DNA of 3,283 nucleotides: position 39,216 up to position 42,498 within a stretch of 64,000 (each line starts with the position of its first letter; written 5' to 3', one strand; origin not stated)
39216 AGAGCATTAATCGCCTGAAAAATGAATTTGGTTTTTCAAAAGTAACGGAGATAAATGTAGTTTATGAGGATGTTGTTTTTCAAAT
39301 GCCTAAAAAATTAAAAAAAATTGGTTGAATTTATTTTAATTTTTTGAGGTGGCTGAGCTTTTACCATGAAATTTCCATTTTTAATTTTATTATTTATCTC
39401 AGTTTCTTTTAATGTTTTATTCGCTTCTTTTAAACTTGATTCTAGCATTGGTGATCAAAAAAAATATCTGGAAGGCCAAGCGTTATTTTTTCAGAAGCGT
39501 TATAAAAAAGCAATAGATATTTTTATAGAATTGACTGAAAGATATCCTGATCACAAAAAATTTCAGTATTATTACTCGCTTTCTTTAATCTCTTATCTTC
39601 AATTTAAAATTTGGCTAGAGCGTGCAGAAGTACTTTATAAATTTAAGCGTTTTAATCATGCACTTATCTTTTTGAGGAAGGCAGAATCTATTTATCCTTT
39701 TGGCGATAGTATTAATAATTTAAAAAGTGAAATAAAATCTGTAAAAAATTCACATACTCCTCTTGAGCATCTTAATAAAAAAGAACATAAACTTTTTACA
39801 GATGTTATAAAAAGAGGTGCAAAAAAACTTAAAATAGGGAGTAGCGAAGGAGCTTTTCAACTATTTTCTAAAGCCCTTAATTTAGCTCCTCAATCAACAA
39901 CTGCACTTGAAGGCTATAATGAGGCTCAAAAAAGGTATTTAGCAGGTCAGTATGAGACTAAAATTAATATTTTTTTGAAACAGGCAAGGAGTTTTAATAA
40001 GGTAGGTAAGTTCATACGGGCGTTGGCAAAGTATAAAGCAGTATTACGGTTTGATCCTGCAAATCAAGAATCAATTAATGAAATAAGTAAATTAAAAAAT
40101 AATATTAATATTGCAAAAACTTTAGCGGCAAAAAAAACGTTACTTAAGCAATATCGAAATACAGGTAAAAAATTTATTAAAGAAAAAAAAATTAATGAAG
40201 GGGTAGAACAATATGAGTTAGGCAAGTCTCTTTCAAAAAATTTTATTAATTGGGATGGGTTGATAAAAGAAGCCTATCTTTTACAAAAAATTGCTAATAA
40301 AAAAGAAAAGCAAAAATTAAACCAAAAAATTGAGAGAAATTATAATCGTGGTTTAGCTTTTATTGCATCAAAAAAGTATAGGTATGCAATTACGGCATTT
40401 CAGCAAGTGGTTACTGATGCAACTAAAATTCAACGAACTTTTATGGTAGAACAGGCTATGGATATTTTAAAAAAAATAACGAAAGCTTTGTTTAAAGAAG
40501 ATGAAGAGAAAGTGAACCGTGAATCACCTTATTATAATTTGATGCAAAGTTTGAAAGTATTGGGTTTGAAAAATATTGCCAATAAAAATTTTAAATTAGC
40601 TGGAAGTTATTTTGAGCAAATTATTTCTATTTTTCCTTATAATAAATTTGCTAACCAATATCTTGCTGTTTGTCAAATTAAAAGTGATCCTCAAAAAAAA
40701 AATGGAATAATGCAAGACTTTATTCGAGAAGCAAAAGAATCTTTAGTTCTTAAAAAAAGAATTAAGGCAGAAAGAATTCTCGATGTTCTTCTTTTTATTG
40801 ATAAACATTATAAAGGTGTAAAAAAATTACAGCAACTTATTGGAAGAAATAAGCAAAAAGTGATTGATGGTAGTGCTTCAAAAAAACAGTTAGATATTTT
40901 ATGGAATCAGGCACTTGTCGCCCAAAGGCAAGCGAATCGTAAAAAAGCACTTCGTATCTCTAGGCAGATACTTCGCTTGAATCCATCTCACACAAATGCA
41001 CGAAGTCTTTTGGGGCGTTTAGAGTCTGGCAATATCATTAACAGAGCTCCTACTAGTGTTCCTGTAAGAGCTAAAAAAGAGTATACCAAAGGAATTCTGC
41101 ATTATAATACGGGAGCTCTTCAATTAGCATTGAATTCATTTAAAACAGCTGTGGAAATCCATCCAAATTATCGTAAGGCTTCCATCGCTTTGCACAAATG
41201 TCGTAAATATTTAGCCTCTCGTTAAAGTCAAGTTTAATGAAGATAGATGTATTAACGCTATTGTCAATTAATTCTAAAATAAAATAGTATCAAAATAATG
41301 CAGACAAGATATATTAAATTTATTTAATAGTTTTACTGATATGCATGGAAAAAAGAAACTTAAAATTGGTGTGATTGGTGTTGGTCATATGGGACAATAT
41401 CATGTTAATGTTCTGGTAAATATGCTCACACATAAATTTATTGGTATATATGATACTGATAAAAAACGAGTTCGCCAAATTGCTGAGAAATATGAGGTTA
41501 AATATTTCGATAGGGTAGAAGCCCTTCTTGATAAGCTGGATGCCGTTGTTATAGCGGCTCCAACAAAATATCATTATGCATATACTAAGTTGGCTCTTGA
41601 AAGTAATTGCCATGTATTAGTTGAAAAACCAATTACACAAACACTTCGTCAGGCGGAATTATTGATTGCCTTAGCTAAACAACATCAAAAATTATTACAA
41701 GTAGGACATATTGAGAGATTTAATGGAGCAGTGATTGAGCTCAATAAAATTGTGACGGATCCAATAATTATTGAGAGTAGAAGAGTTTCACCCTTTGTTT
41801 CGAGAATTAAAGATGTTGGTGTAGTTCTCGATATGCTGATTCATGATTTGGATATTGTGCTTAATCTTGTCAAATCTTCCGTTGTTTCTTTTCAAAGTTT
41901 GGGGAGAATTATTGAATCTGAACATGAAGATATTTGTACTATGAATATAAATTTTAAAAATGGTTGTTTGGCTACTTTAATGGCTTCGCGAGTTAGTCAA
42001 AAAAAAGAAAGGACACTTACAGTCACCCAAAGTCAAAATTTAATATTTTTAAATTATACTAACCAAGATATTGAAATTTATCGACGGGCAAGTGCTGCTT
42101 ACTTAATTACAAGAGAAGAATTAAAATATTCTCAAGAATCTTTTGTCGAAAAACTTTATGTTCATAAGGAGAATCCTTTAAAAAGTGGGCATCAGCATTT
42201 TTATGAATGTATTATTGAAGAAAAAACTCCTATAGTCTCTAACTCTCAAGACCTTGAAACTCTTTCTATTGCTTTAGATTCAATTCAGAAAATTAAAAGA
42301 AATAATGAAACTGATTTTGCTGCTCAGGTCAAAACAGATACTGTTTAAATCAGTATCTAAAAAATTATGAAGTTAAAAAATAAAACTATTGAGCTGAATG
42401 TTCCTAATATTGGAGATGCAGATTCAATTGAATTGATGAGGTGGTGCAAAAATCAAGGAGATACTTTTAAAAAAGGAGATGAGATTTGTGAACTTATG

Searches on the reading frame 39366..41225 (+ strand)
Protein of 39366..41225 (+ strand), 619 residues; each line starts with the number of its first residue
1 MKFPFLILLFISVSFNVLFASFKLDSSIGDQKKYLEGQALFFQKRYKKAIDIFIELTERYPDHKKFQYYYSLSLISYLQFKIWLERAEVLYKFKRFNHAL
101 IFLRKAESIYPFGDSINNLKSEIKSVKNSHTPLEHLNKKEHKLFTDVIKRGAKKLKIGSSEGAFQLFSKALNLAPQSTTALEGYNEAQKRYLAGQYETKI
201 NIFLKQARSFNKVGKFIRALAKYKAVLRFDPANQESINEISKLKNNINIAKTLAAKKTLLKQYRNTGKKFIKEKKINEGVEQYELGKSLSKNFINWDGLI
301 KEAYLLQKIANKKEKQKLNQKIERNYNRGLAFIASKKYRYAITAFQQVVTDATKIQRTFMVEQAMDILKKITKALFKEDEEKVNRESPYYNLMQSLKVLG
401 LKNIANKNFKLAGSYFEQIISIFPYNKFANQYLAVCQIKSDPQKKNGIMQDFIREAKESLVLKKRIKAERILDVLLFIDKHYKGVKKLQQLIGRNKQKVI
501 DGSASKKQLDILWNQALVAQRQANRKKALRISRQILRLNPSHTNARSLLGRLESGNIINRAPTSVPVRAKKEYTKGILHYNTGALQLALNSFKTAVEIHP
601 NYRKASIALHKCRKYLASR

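Call 41: search_protein_families(library=pfam, proteins=[window:39366-41225:+], max_evalue=0.00001)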
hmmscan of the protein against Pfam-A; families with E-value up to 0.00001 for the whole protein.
window:39366-41225:+ (619 aa): 9 families
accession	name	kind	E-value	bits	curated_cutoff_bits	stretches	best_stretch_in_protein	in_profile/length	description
PF07719.23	TPR_2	-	4.5e-19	67.4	27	0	573-602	5-34/34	Tetratricopeptide repeat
PF13428.12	TPR_14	-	3.3e-14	52.4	23.5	0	37-69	8-40/44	Tetratricopeptide repeat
PF00515.34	TPR_1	-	7.4e-14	51.3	27.8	0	573-602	5-34/34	Tetratricopeptide repeat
PF14559.12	TPR_19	-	4.4e-12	46.6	25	0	404-440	2-38/68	Tetratricopeptide repeat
PF13432.12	TPR_16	-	7.7e-11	42.7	32.7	0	34-73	1-40/65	Tetratricopeptide repeat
PF13181.12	TPR_8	-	4.6e-10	39.3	25.7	0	34-63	5-34/34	Tetratricopeptide repeat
PF13174.12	TPR_6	-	8e-09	36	26.3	0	35-63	5-33/33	Tetratricopeptide repeat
PF13424.12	TPR_12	-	7.8e-07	29.6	30.1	0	37-75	10-54/77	Tetratricopeptide repeat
PF13371.12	TPR_9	-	8.7e-06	26.1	35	0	572-606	32-66/73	Tetratricopeptide repeat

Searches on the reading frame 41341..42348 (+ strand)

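Call 41: search_protein_families(library=pfam, proteins=[window:41341-42348:+], max_evalue=0.00001)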
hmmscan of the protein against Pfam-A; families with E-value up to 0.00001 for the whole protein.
window:41341-42348:+ (335 aa): 4 families
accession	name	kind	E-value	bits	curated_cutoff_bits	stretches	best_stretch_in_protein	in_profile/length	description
PF01408.29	GFO_IDH_MocA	-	7.7e-31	107.7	24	1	7-123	1-120/120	Oxidoreductase family, NAD-binding Rossmann fold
PF22725.1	GFO_IDH_MocA_C3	-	9.4e-10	39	27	1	155-229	39-117/124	GFO/IDH/MocA C-terminal domain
PF03807.23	F420_oxidored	-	3.3e-06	28.1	21.6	0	8-85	1-79/94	NADP oxidoreductase coenzyme F420-dependent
PF02894.22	GFO_IDH_MocA_C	-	4.8e-06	27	22.9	1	154-309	35-201/218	Oxidoreductase family, C-terminal alpha/beta domain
